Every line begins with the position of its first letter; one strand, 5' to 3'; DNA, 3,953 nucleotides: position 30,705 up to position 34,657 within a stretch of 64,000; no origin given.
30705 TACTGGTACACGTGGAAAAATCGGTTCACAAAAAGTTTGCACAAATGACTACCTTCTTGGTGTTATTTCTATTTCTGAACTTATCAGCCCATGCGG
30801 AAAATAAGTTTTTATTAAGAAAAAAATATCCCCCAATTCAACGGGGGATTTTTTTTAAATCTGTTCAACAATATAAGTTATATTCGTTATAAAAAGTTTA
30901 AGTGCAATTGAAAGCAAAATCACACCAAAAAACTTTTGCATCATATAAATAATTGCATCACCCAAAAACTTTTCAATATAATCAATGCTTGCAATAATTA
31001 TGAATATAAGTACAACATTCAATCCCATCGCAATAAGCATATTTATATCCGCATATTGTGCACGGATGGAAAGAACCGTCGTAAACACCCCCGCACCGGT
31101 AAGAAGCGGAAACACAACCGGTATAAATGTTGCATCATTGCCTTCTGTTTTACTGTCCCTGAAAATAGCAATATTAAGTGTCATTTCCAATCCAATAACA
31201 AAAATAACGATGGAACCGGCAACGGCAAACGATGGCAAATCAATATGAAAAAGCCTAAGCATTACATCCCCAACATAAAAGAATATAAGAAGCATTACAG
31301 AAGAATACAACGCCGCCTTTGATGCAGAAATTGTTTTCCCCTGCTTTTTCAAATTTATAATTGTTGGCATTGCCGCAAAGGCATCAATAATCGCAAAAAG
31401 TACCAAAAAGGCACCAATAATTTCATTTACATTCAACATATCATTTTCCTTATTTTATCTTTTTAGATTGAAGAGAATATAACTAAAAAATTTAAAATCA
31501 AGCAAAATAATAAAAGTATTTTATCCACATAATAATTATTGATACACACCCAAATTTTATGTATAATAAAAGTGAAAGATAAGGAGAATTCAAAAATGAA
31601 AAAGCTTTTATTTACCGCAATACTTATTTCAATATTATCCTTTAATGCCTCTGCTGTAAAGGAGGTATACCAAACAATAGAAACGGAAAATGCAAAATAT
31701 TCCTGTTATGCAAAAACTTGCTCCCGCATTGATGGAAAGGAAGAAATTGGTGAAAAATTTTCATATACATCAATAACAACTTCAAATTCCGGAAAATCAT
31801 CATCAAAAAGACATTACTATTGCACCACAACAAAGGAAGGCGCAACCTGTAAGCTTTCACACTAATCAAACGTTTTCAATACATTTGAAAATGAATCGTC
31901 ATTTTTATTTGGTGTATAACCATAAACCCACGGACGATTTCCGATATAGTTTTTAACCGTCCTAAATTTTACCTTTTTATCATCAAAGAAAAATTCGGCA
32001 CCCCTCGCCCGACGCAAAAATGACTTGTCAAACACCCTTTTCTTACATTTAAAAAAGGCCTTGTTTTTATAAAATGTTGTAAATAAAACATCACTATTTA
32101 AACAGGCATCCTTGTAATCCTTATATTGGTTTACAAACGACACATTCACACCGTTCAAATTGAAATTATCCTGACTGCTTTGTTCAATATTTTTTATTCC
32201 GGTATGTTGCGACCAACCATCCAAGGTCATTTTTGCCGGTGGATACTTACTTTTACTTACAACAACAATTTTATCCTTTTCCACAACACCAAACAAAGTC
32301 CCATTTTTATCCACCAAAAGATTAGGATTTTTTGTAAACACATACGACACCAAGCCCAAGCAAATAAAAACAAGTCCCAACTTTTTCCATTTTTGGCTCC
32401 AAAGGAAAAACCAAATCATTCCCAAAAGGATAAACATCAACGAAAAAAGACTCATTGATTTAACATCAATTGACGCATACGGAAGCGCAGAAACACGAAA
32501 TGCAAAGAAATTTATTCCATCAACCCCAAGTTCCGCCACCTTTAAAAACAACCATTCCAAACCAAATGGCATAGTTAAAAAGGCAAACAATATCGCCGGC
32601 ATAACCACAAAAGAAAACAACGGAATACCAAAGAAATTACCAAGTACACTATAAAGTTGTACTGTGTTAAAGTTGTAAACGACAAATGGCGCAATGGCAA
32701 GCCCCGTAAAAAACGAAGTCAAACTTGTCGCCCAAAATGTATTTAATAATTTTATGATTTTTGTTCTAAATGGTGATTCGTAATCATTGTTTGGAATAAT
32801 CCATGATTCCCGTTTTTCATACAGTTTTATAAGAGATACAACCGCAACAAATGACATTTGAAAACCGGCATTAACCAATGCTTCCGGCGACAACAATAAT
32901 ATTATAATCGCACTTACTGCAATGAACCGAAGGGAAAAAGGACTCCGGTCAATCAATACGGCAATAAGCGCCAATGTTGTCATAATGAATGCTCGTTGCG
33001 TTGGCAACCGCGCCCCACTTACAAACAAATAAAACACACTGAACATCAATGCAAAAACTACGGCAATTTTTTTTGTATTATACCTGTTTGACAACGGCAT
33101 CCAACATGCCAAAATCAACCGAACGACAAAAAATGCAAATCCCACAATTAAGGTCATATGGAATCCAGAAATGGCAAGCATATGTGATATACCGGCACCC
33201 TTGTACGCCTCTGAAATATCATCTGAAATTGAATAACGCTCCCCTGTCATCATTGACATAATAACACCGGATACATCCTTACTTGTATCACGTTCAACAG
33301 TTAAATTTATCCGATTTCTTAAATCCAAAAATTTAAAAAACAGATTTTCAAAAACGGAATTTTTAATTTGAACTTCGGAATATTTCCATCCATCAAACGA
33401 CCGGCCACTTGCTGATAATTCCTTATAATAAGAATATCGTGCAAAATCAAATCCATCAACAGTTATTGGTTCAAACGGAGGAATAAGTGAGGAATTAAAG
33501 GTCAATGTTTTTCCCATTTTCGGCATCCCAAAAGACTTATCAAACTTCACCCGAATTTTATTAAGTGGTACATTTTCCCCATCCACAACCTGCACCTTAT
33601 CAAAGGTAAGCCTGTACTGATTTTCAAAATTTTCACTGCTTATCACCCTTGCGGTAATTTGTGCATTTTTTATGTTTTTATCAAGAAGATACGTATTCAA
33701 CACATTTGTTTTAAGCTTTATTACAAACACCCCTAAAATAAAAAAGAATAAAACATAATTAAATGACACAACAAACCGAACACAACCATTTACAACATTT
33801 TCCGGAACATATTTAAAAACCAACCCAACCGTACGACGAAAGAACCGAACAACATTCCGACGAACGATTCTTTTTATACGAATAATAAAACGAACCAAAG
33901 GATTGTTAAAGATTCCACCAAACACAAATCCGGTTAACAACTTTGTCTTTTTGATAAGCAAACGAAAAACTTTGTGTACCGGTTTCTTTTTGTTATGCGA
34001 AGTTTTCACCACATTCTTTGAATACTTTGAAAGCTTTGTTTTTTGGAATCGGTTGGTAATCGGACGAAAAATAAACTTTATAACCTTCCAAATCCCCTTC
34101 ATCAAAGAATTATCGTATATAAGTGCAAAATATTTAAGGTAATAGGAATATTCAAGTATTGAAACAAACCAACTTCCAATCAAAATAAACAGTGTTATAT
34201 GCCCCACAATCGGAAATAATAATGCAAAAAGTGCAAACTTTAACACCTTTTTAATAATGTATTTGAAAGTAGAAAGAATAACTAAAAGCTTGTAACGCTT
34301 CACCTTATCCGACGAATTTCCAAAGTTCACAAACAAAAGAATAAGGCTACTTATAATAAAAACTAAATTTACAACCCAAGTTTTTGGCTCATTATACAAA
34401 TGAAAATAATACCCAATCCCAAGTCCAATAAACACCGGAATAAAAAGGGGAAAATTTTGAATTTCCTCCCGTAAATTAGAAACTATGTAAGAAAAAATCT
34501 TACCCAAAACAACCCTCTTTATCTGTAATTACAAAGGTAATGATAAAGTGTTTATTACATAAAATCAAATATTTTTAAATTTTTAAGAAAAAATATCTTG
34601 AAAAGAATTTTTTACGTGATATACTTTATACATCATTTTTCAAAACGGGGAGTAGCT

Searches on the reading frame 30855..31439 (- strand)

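Call 93: search_protein_families(library=pfam, proteins=[window:30855-31439:-], max_evalue=0.001)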
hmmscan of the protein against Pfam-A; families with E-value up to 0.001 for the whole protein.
window:30855-31439:- (194 aa): 1 family
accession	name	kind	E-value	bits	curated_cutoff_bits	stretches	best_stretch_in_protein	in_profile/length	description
PF01914.23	MarC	-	8.2e-25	87.9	23.9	1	5-189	2-201/203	MarC family integral membrane protein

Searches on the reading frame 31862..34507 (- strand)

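Call 93: search_protein_families(library=pfam, proteins=[window:31862-34507:-], max_evalue=0.001)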
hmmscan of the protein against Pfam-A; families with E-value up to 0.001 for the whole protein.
window:31862-34507:- (881 aa): 2 families
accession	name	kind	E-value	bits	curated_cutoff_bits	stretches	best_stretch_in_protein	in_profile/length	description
PF03772.21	Competence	-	8e-61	206.2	23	1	419-706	1-269/270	Competence protein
PF13567.11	DUF4131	-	3.4e-06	27.3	31.6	1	251-373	34-162/165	Domain of unknown function (DUF4131)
